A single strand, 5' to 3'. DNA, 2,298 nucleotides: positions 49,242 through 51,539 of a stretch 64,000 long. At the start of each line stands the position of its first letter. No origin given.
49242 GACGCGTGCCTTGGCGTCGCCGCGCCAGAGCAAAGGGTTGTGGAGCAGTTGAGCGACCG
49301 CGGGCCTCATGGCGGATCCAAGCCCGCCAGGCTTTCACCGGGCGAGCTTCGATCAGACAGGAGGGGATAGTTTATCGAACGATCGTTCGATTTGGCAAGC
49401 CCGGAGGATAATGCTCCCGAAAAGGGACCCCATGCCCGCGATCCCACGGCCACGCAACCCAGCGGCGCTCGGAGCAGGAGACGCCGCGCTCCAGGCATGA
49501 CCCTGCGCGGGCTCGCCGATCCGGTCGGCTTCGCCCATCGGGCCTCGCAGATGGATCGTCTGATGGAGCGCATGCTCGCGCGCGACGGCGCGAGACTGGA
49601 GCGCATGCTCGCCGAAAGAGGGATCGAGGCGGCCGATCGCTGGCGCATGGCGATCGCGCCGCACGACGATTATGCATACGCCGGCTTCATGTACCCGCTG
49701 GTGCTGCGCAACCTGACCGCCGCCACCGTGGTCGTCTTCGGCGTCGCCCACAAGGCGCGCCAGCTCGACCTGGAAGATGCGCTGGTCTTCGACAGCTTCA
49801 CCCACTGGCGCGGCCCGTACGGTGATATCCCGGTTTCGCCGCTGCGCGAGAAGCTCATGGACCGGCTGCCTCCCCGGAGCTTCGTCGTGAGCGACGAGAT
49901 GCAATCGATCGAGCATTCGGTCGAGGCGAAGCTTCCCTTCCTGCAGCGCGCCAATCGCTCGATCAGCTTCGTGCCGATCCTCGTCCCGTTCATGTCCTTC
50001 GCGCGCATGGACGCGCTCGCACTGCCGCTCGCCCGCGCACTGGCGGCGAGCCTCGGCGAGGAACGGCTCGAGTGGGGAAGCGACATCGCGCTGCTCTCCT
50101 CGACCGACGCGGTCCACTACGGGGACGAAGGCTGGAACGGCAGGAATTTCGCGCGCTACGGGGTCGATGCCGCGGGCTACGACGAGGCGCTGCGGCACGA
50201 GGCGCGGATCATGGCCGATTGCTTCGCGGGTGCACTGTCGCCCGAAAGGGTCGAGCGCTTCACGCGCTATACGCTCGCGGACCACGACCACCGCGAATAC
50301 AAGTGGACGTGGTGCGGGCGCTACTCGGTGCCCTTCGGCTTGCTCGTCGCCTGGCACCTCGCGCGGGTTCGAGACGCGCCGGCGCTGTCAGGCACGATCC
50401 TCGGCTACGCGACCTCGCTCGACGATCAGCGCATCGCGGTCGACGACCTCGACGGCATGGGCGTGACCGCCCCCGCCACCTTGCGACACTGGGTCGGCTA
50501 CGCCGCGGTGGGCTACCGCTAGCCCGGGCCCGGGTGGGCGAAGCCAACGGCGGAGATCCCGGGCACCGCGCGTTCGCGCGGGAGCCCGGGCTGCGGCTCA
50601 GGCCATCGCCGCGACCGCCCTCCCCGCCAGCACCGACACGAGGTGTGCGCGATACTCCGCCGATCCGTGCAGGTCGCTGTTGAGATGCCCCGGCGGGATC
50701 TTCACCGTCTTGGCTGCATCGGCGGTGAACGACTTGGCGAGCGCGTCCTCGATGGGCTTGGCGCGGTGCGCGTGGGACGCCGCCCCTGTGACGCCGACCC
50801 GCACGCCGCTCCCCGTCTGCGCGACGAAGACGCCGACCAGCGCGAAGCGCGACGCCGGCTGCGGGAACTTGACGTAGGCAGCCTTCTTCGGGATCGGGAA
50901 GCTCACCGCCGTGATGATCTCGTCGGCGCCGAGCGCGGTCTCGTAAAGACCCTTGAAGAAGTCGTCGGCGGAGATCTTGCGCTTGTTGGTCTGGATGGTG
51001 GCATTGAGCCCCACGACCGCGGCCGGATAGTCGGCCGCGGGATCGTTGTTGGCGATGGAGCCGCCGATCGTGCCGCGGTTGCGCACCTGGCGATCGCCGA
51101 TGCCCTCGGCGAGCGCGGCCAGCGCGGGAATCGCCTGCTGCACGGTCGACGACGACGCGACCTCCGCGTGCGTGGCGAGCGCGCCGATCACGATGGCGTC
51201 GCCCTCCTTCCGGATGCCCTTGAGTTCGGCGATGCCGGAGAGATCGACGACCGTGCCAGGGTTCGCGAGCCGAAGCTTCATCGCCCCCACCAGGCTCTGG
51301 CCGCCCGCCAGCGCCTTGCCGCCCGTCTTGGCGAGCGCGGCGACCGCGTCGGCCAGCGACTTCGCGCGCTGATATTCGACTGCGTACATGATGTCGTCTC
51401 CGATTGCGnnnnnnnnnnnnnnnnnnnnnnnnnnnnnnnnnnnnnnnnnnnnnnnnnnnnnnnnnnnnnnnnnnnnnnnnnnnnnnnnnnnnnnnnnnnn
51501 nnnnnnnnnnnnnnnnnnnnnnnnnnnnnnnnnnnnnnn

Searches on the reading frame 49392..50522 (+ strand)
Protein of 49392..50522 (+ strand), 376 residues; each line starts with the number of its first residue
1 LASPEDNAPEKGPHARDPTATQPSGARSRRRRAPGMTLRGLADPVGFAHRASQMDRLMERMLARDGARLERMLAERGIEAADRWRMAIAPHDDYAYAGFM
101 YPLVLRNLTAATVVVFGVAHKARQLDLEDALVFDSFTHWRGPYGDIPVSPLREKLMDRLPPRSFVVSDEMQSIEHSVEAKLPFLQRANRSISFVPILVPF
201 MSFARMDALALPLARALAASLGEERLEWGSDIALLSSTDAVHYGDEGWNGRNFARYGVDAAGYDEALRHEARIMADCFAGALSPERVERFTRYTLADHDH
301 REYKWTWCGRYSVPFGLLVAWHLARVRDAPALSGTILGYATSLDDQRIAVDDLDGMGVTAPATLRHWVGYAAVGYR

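Call 46: search_protein_families(library=pfam, proteins=[window:49392-50522:+], max_evalue=0.0001)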
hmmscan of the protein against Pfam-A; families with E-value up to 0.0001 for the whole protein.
window:49392-50522:+ (376 aa): 1 family
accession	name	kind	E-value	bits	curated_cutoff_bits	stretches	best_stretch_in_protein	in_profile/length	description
PF01875.22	Memo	-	4.1e-17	62.7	27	1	68-315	15-231/269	Memo-like protein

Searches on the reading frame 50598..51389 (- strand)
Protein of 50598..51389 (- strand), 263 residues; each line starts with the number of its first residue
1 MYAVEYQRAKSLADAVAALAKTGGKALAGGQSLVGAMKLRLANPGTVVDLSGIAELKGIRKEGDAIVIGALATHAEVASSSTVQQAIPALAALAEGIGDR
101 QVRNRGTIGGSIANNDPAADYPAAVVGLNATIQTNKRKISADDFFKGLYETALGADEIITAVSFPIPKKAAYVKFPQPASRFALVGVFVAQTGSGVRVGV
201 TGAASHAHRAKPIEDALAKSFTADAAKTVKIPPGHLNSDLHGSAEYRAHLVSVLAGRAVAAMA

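Call 45: search_protein_families(library=pfam, proteins=[window:50598-51389:-], max_evalue=0.0001)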
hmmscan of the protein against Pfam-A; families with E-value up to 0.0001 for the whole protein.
window:50598-51389:- (263 aa): 2 families
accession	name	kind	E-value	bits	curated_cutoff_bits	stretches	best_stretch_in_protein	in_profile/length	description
PF00941.27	FAD_binding_5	-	4.5e-47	160.5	27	1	4-166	3-169/170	FAD binding domain in molybdopterin dehydrogenase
PF03450.22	CO_deh_flav_C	-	7.5e-05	23.2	25.5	0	172-260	3-100/102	CO dehydrogenase flavoprotein C-terminal domain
